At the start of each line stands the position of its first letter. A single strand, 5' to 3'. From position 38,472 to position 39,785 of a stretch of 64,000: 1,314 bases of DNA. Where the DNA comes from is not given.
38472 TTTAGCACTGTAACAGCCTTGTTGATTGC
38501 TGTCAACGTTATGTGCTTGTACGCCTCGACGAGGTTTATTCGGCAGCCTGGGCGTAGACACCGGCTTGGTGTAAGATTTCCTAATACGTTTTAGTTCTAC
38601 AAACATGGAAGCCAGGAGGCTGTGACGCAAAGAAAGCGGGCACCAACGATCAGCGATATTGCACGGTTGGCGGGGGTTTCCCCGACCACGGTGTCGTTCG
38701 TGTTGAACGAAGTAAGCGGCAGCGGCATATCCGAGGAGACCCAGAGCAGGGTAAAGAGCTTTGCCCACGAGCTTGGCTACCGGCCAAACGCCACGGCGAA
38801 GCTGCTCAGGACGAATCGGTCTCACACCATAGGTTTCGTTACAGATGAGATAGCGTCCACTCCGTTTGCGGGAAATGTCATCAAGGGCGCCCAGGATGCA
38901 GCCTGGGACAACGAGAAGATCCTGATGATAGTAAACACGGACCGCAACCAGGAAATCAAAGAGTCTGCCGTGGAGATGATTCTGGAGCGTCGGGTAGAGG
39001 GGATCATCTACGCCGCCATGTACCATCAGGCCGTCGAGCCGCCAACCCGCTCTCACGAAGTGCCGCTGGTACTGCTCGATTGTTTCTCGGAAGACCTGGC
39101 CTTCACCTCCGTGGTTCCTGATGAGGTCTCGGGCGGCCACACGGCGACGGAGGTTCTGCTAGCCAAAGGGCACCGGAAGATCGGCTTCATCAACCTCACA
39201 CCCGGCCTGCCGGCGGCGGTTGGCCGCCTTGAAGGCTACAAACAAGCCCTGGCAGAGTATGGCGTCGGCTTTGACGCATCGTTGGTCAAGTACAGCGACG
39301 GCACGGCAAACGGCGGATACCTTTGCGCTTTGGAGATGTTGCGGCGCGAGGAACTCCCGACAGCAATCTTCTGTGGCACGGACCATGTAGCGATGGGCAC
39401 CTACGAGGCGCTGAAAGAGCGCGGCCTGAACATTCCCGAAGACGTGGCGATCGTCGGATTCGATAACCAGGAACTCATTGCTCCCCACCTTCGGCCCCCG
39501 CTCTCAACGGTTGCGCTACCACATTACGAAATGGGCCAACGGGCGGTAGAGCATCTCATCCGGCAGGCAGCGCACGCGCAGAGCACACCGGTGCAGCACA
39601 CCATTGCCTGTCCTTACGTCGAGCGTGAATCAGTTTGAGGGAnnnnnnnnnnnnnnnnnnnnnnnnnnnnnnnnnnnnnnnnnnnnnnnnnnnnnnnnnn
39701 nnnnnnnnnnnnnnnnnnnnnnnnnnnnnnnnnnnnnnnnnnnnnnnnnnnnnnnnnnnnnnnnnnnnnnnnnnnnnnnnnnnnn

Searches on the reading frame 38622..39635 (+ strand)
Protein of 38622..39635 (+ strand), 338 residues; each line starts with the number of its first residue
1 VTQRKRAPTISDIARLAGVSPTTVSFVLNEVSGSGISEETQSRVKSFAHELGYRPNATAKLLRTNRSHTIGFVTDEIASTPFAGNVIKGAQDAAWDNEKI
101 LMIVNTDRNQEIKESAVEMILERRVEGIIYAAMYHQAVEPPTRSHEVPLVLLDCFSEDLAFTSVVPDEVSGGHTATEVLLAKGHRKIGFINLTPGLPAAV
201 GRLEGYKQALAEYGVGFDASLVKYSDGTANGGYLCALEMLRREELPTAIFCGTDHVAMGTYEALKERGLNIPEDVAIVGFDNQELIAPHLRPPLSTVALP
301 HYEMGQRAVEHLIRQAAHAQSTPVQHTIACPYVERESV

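Call 73: search_protein_families(library=pfam, proteins=[window:38622-39635:+])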
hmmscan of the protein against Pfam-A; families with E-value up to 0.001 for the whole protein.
window:38622-39635:+ (338 aa): 4 families
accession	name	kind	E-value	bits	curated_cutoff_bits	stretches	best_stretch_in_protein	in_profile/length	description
PF13377.12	Peripla_BP_3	-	3e-34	119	26.5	1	177-338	2-167/167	Periplasmic binding protein-like domain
PF00532.27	Peripla_BP_1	-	7.4e-32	111.4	22.2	1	68-335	2-280/281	Periplasmic binding proteins and sugar binding domain of LacI family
PF13407.12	Peripla_BP_4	-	3.1e-16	60.2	35.1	1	70-316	1-254/258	Periplasmic binding protein domain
PF00356.27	LacI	-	8e-15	54.8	27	1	9-56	1-46/46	Bacterial regulatory proteins, lacI family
